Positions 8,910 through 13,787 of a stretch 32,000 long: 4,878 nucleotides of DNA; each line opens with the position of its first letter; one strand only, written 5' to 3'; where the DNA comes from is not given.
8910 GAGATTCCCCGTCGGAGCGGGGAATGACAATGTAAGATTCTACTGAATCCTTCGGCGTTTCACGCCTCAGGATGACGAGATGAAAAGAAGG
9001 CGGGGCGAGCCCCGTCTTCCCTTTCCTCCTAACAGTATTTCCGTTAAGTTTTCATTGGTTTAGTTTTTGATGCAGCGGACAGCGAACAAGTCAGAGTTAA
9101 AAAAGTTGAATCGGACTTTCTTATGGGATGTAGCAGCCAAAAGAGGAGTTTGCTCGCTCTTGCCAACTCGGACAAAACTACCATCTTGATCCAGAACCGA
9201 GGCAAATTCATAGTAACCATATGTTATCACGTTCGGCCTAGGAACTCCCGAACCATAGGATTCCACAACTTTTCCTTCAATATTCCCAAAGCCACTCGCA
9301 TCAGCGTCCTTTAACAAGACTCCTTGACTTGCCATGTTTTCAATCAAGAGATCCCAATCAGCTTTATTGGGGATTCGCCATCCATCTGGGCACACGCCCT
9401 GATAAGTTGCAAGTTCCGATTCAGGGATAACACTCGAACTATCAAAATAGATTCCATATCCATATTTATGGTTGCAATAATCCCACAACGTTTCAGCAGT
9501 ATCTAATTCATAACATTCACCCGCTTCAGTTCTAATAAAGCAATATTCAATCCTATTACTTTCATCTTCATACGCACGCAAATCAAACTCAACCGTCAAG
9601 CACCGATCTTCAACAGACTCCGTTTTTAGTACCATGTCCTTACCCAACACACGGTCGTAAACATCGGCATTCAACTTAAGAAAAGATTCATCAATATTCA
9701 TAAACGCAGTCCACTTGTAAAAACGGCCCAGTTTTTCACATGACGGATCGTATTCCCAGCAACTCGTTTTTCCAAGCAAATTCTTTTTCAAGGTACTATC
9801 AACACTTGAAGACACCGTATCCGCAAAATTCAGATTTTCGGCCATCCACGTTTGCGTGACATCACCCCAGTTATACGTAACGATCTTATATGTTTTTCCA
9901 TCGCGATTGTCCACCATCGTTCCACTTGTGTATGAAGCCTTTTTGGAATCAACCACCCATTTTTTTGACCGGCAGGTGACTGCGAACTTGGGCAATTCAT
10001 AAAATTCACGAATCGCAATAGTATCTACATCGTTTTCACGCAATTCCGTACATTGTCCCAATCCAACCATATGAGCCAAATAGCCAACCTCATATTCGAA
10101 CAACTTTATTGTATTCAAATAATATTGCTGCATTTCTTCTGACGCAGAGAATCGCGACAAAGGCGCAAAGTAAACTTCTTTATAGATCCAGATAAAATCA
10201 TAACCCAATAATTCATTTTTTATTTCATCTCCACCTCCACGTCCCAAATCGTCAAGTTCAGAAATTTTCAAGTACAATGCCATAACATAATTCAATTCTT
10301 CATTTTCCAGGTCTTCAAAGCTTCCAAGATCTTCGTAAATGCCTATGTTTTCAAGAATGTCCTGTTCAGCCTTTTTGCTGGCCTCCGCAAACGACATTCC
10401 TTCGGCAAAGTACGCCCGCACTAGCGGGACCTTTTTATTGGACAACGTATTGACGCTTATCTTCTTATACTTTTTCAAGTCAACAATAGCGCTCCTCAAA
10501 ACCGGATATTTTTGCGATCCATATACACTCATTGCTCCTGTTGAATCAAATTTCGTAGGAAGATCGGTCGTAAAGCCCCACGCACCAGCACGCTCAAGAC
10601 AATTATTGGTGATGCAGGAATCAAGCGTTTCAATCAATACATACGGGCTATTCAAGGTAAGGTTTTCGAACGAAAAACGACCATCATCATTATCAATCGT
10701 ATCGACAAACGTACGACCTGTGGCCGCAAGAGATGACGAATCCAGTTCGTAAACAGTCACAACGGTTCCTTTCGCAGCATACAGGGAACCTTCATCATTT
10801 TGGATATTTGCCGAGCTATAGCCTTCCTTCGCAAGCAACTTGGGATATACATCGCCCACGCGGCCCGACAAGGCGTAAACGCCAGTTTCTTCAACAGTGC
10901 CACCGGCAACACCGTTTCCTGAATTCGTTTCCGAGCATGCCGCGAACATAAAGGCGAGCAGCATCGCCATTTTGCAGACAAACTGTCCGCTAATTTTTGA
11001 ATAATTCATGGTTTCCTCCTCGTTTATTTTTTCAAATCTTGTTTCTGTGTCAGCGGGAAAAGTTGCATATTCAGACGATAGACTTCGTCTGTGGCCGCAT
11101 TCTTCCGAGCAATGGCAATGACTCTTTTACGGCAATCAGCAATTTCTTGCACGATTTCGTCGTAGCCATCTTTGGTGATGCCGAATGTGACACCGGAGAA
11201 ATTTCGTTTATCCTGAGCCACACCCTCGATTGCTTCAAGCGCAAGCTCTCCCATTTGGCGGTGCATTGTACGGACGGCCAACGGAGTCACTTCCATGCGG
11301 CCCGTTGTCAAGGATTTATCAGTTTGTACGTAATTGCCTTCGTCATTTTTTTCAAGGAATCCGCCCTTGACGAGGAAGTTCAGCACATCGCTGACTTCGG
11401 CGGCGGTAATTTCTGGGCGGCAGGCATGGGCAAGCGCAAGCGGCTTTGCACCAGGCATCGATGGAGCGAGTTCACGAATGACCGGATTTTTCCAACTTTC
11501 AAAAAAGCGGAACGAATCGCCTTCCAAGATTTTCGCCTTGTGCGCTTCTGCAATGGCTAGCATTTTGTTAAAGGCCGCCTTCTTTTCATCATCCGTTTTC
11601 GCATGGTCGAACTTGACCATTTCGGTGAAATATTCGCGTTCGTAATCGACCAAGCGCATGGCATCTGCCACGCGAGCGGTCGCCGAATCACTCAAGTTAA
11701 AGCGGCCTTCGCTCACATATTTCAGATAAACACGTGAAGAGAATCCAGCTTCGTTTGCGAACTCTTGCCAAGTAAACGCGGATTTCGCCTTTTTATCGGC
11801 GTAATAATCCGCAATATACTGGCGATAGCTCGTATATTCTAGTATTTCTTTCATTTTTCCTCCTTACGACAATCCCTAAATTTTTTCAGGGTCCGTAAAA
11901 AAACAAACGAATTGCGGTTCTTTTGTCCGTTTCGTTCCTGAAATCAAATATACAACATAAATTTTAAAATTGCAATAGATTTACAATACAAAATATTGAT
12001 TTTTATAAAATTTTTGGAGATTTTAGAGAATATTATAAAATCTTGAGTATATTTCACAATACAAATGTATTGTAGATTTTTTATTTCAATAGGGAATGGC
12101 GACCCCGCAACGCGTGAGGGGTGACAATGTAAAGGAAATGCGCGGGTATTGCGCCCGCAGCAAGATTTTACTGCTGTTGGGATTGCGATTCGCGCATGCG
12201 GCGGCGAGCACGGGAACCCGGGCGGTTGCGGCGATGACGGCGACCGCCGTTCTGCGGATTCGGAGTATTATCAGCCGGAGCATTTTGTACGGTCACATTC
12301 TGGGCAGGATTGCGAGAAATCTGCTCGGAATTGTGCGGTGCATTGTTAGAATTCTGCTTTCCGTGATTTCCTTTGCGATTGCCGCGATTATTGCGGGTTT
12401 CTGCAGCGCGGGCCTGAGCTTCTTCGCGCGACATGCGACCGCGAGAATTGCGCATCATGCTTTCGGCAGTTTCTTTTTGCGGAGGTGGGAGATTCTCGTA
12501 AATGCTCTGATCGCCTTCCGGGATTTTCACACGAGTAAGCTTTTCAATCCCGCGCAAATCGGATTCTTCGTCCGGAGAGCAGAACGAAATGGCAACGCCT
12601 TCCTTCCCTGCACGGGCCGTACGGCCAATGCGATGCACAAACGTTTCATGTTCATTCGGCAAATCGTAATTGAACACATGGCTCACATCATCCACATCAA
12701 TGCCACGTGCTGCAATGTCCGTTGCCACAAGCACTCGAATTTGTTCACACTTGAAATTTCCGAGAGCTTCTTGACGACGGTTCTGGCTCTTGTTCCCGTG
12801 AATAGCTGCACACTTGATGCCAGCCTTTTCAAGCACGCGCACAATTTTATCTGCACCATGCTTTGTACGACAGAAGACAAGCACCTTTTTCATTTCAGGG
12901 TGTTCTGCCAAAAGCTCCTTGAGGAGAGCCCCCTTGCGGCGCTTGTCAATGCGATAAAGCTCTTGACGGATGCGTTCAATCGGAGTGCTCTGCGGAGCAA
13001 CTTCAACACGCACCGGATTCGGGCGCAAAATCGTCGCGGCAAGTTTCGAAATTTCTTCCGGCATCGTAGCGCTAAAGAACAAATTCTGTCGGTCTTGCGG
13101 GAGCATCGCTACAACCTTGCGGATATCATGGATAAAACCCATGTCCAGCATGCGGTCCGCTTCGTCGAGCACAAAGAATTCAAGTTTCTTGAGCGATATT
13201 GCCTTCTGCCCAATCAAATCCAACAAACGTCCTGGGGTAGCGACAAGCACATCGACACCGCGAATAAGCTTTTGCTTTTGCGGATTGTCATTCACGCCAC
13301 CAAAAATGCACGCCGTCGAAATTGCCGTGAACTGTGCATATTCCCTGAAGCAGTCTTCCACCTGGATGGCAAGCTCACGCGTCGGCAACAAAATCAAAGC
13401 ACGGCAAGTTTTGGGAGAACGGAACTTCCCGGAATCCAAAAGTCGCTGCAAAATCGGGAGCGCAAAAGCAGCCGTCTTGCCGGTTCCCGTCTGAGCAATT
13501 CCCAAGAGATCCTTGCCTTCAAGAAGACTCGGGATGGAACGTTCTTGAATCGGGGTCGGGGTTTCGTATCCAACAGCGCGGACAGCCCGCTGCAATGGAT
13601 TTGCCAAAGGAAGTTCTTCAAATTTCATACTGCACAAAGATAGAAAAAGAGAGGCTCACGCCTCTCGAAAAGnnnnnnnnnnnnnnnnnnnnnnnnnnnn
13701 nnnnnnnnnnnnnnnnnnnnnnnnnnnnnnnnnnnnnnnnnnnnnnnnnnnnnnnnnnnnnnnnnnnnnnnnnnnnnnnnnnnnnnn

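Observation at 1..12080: Tandem array of paralogous 'HTH regulator -> FISUMP surface lipoprotein' operons sharing promoter, leader and terminator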

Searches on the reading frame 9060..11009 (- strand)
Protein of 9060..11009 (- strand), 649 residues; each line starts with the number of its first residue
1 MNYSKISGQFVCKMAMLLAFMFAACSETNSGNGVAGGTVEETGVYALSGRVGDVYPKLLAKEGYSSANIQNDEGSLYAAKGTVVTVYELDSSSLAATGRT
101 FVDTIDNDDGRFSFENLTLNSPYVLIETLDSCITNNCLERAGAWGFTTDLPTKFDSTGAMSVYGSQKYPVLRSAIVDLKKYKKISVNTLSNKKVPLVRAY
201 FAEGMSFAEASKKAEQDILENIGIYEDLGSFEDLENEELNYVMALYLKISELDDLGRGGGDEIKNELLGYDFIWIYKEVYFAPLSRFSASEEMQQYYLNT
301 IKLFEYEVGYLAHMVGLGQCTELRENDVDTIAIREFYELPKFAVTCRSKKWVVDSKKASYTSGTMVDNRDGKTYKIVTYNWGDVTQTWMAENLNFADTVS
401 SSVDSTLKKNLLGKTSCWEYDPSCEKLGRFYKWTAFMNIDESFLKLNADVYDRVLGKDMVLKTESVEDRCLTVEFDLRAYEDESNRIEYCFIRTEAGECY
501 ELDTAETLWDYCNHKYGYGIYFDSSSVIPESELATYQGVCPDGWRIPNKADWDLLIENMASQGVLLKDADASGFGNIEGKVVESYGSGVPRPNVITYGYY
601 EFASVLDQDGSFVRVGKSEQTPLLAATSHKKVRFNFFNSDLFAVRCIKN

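Call 5: search_protein_families(library=pfam, proteins=[window:9060-11009:-], max_evalue=0.01)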
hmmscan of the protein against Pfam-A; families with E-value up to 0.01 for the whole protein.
window:9060-11009:- (649 aa): 1 family
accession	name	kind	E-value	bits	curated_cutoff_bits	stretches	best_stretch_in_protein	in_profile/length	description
PF09603.15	Fib_succ_major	-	3.5e-10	40.9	33.9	1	385-569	5-108/187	Fibrobacter succinogenes major domain (Fib_succ_major)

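Call 6: search_protein_families(library=ncbifam, proteins=[window:9060-11009:-], max_evalue=0.01)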
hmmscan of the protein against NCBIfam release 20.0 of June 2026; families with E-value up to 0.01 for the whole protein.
window:9060-11009:- (649 aa): 1 family
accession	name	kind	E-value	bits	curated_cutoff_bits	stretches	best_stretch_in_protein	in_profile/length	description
TIGR02145.1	Fib_succ_major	domain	1.4e-23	84.5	41.65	1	364-649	1-176/176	FISUMP domain-containing protein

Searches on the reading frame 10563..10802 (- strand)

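Call 131: search_protein_families(library=pfam, proteins=[window:10563-10802:-], max_evalue=10)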
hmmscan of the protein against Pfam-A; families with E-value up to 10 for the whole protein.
window:10563-10802:- (80 aa): 2 families
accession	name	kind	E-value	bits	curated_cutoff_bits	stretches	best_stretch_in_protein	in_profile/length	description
PF14289.11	DUF4369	-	0.09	13.8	25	1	11-47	12-42/91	Domain of unknown function (DUF4369)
PF17802.7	SpaA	-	0.21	12.2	23.1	1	11-59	17-59/91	Prealbumin-like fold domain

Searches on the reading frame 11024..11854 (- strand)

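Call 5: search_protein_families(library=pfam, proteins=[window:11024-11854:-], max_evalue=0.01)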
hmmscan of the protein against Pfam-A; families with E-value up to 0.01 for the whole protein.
window:11024-11854:- (276 aa): 2 families
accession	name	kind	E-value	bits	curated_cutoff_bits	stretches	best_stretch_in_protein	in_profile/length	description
PF14394.12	DUF4423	-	1.4e-30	106.7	30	1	103-268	3-165/165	Domain of unknown function (DUF4423)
PF07574.19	SMC_Nse1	-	0.002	18.5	23.3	1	40-181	71-190/194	Nse1 non-SMC component of SMC5-6 complex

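Call 6: search_protein_families(library=ncbifam, proteins=[window:11024-11854:-], max_evalue=0.01)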
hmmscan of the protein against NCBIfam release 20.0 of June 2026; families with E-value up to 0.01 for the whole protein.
window:11024-11854:- (276 aa): 1 family
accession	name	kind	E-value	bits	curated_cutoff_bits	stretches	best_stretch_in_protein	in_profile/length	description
TIGR02147.1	Fsuc_second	paralog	1.9e-91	306.3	50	1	1-270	1-271/272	TIGR02147 family protein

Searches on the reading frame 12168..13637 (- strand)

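Call 12: search_protein_families(library=ncbifam, proteins=[window:12168-13637:-], max_evalue=0.001)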
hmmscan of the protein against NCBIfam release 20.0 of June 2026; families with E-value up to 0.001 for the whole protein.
window:12168-13637:- (489 aa): 41 families (the best 25 are shown)
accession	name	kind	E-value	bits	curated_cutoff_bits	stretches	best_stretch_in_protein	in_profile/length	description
NF053710.1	RNA_heli_RhlE2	exception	1.2e-161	539.3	925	1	4-459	1-452/635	RNA helicase RhlE2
NF007882.0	PRK10590.1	equivalog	1.4e-143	479.2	743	1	4-452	1-447/456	ATP-dependent RNA helicase RhlE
NF053711.1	RNA_heli_RhlE1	exception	4.2e-132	441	750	1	4-399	1-395/434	RNA helicase RhlE1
NF053631.1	RNA_helic_CshA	equivalog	8.3e-122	407.1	646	1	6-410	1-398/434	degradosome RNA helicase CshA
NF008394.0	PRK11192.1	equivalog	7.2e-117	390.9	507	1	4-431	3-431/441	ATP-dependent RNA helicase SrmB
NF008744.0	PRK11776.1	equivalog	7.3e-112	374.3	524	1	3-377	3-370/460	ATP-dependent RNA helicase DbpA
NF053636.1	DDHlcsCsdAPsy1082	equivalog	1e-110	370.7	890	1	4-478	3-481/512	DEAD/DEAH box helicase CsdA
NF003419.0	PRK04837.1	equivalog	7.4e-100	334.6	588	1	3-407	8-417/424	ATP-dependent RNA helicase RhlB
NF002340.1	PRK01297.1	equivalog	2.9e-96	322.5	564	1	5-371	2-371/372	ATP-dependent RNA helicase RhlB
NF003390.0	PRK04537.1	equivalog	3.1e-92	310.5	732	1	4-437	9-452/572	ATP-dependent RNA helicase RhlB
NF008642.0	PRK11634.1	equivalog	2.8e-91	306.8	989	1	4-376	6-372/628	DEAD/DEAH family ATP-dependent RNA helicase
NF010337.0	PRK13766.1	equivalog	2.5e-24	85.4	610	2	237-435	355-560/781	Hef nuclease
TIGR01389.1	recQ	equivalog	5e-22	78.1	640.2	1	21-355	8-330/591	DNA helicase RecQ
TIGR00614.1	recQ_fam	subfamily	1.1e-19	70.6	219.8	1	22-357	7-334/470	RecQ family ATP-dependent DNA helicase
TIGR04121.1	DEXH_lig_assoc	equivalog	5.2e-18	64.2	850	1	26-352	13-355/804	ligase-associated DNA damage response DEXH box helicase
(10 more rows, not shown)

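Call 13: search_protein_families(library=pfam, proteins=[window:12168-13637:-], max_evalue=0.001)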
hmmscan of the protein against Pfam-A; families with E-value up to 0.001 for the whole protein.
window:12168-13637:- (489 aa): 3 families
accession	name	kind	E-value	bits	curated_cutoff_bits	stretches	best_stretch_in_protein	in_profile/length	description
PF00270.35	DEAD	-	1.1e-53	181.8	26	1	28-198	1-166/167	DEAD/DEAH box helicase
PF00271.37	Helicase_C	-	7.6e-32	110.3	23.5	1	237-344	4-110/110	Helicase conserved C-terminal domain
PF04851.21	ResIII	-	7.4e-08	32.9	22.5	1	42-193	24-163/164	Type III restriction enzyme, res subunit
